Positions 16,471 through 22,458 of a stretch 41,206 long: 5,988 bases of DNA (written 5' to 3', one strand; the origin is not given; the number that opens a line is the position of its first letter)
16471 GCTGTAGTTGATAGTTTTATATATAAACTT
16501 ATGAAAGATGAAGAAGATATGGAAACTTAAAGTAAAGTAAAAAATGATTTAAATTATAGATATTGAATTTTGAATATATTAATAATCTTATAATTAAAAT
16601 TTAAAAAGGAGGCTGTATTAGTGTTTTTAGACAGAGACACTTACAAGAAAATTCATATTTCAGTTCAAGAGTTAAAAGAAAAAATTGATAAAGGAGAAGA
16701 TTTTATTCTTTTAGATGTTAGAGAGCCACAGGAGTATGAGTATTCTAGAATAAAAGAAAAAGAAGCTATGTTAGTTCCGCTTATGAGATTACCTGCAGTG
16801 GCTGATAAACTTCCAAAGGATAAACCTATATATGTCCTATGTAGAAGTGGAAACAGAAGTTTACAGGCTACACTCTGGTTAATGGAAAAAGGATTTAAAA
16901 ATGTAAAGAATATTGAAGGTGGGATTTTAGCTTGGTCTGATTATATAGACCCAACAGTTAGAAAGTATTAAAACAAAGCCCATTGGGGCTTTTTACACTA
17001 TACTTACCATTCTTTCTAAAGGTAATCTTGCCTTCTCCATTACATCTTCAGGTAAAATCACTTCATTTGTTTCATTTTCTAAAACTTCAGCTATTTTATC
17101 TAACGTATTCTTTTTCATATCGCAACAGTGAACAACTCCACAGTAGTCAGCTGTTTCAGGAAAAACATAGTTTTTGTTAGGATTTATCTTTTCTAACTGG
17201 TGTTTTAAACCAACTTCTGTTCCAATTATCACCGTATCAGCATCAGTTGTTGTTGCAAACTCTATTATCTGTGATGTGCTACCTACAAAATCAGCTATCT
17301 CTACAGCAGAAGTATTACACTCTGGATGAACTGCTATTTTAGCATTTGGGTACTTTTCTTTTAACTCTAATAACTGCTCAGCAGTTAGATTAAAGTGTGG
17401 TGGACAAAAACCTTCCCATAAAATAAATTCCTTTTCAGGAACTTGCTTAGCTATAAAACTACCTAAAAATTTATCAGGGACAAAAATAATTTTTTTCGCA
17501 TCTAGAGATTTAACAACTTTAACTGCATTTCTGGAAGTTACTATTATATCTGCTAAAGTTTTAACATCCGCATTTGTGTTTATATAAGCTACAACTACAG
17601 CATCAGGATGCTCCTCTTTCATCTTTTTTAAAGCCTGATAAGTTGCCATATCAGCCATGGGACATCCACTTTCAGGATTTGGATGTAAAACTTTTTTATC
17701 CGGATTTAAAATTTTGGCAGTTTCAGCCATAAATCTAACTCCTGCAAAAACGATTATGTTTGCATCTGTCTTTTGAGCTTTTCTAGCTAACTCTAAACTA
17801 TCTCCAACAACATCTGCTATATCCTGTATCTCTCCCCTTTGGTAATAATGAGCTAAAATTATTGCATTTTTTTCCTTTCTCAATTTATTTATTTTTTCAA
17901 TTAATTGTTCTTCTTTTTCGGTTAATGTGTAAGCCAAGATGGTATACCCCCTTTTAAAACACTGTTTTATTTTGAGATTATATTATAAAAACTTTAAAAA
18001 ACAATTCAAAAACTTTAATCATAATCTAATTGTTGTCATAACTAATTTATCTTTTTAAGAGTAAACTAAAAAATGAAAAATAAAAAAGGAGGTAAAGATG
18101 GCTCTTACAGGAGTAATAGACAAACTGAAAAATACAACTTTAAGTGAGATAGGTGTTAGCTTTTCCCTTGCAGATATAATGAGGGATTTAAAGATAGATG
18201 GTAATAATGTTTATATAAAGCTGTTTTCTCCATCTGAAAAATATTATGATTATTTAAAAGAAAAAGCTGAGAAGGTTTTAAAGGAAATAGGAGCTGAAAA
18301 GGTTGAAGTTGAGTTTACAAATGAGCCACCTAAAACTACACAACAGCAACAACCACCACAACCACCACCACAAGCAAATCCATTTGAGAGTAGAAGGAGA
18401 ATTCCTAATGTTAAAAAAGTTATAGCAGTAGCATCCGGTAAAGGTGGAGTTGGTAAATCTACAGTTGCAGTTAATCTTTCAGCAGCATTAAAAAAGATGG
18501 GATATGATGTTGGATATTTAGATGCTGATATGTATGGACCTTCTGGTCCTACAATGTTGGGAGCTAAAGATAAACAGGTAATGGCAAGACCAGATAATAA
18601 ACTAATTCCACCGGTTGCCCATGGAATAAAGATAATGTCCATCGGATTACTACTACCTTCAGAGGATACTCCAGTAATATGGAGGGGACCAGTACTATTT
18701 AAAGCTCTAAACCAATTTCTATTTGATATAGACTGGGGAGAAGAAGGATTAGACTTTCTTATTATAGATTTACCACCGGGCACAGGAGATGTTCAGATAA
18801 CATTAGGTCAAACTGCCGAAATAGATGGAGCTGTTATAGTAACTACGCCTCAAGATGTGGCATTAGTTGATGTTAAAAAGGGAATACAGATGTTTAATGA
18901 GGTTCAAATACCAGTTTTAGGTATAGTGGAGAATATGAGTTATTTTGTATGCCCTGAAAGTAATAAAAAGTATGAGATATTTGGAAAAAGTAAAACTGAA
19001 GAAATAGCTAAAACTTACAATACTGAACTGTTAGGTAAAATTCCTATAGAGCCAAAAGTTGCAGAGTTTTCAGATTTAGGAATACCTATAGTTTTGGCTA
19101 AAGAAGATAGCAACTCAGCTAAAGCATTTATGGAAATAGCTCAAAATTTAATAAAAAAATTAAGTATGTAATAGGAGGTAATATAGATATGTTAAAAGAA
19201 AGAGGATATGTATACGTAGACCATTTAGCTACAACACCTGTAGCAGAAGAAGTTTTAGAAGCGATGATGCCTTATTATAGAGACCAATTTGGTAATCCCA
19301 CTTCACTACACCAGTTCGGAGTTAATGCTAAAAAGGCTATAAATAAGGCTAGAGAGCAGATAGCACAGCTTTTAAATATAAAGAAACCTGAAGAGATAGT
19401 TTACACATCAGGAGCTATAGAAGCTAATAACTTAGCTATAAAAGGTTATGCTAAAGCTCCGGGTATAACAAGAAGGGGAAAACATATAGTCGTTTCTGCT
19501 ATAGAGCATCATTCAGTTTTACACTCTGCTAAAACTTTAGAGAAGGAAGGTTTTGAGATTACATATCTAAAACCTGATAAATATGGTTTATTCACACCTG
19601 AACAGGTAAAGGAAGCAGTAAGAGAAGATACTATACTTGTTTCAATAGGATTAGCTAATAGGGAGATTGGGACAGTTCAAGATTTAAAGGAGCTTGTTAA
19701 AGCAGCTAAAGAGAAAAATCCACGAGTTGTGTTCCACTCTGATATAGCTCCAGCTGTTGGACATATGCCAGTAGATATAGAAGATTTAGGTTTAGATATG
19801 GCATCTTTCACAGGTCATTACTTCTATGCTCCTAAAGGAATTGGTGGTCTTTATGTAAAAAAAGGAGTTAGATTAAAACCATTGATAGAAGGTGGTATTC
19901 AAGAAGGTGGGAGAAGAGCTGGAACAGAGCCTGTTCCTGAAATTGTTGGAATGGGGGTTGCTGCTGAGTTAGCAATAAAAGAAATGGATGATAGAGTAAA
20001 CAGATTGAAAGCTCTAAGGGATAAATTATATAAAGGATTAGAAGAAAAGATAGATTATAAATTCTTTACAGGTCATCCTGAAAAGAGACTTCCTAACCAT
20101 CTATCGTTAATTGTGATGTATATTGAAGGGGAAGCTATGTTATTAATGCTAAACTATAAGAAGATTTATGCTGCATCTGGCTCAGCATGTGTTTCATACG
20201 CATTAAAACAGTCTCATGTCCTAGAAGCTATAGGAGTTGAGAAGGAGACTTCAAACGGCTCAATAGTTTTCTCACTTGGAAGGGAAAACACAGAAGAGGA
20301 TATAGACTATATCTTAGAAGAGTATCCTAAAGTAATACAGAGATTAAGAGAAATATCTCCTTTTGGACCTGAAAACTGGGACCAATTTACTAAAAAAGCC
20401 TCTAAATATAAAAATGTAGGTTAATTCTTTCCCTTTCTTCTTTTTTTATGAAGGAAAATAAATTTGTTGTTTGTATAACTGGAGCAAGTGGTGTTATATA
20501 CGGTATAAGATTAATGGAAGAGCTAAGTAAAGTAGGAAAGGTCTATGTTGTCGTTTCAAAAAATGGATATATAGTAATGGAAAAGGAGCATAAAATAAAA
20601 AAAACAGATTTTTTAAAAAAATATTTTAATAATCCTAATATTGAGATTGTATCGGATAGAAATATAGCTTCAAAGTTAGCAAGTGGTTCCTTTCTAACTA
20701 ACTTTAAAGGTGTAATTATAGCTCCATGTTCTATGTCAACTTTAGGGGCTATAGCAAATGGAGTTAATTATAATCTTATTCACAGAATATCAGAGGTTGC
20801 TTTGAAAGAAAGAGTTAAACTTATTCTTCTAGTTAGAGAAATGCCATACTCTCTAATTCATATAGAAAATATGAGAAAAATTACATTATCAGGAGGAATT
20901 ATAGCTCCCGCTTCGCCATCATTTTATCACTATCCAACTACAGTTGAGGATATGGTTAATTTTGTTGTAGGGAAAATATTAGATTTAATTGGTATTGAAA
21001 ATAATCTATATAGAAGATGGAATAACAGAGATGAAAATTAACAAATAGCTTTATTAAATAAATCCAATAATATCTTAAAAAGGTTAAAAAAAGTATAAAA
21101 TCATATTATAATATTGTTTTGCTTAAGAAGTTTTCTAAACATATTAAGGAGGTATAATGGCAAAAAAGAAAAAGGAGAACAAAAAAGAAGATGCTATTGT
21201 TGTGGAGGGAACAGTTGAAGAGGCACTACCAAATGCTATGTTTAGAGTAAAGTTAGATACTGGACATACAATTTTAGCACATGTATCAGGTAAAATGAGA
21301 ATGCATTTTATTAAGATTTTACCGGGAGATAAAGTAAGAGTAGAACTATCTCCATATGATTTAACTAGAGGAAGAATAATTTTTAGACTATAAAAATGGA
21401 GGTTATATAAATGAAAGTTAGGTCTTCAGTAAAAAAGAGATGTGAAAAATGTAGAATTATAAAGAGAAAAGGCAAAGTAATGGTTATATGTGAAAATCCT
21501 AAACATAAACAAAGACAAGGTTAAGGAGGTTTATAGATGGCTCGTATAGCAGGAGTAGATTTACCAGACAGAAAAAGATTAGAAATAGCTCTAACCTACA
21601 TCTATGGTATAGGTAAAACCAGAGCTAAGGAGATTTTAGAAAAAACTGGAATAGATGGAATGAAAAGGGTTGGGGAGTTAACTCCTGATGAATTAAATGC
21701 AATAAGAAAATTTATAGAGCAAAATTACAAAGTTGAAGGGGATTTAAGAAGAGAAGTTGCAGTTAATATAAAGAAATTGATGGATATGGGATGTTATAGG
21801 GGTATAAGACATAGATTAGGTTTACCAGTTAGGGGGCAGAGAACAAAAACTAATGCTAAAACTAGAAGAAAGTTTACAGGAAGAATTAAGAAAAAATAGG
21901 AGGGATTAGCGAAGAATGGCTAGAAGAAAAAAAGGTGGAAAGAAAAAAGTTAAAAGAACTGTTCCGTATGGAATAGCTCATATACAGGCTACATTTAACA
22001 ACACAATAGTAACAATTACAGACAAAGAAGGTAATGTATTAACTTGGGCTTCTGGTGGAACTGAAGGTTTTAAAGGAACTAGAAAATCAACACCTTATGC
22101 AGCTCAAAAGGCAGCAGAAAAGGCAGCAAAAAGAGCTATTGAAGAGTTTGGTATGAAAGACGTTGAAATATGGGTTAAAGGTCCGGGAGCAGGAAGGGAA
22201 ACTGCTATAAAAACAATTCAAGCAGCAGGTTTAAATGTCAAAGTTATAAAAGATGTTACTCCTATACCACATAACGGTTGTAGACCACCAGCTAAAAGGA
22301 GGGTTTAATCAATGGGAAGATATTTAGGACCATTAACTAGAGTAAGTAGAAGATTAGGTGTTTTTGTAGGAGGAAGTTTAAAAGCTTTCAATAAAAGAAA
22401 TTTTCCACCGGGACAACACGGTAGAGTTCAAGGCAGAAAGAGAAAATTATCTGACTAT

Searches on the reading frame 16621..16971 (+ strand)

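Call 68: search_protein_families(library=pfam, proteins=[window:16621-16971:+], max_evalue=0.00001)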
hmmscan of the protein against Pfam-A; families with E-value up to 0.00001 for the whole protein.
window:16621-16971:+ (116 aa): 1 family
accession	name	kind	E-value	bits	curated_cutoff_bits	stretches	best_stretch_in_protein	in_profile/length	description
PF00581.25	Rhodanese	-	2.5e-19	70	22.2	1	14-106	1-100/102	Rhodanese-like domain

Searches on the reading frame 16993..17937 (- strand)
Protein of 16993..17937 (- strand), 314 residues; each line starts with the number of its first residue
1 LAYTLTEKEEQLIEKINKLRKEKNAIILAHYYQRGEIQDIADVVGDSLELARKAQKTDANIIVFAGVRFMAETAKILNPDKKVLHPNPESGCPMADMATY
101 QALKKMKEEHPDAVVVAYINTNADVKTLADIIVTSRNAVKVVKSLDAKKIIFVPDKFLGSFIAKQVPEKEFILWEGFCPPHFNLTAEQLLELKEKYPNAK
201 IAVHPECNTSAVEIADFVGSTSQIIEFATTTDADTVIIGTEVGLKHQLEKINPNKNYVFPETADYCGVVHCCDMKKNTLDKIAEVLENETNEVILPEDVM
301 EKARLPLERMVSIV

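Call 68: search_protein_families(library=pfam, proteins=[window:16993-17937:-], max_evalue=0.00001)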
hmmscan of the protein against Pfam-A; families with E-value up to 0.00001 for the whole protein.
window:16993-17937:- (314 aa): 1 family
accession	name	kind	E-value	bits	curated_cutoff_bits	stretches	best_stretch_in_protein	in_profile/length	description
PF02445.21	NadA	-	5.8e-121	403.6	27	1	14-311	1-294/295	Quinolinate synthetase A protein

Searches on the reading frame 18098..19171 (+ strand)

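Call 68: search_protein_families(library=pfam, proteins=[window:18098-19171:+], max_evalue=0.00001)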
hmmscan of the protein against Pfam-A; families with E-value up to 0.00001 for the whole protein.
window:18098-19171:+ (357 aa): 5 families
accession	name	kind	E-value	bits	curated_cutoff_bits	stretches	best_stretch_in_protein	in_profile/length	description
PF10609.15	ParA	-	1.6e-100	336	27.1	1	104-351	1-245/246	NUBPL iron-transfer P-loop NTPase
PF01656.29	CbiA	-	1.4e-13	51.3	25.4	1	109-328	1-122/125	CobQ/CobB/MinD/ParA nucleotide binding domain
PF13614.12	AAA_31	-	6.3e-12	46.2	27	1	107-147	2-42/177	AAA domain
PF09140.17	MipZ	-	7.5e-07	29.2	20.7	1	108-158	2-52/262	ATPase MipZ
PF00142.24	Fer4_NifH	-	1.5e-06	28.4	25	0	113-158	6-51/271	4Fe-4S iron sulfur cluster binding proteins, NifH/frxC family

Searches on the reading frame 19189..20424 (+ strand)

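Call 68: search_protein_families(library=pfam, proteins=[window:19189-20424:+], max_evalue=0.00001)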
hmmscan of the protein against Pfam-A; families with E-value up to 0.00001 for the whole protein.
window:19189-20424:+ (411 aa): 2 families
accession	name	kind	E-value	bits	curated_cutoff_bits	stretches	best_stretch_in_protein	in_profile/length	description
PF00266.25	Aminotran_5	-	1.8e-76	258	21.5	1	8-374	1-370/371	Aminotransferase class-V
PF00155.27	Aminotran_1_2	-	6.5e-07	29.3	19.7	0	52-182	45-184/361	Aminotransferase class I and II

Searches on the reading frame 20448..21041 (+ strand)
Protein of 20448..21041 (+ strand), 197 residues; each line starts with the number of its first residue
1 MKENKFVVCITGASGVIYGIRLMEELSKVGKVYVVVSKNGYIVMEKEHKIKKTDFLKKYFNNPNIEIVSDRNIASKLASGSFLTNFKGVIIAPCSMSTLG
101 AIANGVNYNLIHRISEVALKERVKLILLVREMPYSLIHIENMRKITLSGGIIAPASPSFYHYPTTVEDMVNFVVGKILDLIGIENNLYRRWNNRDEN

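Call 68: search_protein_families(library=pfam, proteins=[window:20448-21041:+], max_evalue=0.00001)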
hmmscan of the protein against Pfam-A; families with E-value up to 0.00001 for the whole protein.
window:20448-21041:+ (197 aa): 1 family
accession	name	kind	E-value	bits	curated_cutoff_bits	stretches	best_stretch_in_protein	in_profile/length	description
PF02441.25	Flavoprotein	-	5.9e-40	137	22.7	1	5-180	2-161/162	Flavoprotein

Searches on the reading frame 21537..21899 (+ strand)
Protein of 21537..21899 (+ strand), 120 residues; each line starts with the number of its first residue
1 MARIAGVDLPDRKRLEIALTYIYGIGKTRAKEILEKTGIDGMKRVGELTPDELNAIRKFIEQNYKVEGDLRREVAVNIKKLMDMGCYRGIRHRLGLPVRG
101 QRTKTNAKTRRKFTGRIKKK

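Call 68: search_protein_families(library=pfam, proteins=[window:21537-21899:+], max_evalue=0.00001)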
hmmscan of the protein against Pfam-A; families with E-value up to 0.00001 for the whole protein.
window:21537-21899:+ (120 aa): 1 family
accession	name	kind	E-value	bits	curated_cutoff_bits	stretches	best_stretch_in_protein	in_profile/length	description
PF00416.27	Ribosomal_S13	-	5.8e-35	120.9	31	1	3-109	1-128/128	Ribosomal protein S13/S18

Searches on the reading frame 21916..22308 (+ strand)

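Call 68: search_protein_families(library=pfam, proteins=[window:21916-22308:+], max_evalue=0.00001)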
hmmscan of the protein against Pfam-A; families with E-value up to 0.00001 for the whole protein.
window:21916-22308:+ (130 aa): 1 family
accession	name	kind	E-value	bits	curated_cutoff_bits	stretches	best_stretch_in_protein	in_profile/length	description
PF00411.24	Ribosomal_S11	-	1.8e-47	160.7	25.1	1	19-129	1-110/110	Ribosomal protein S11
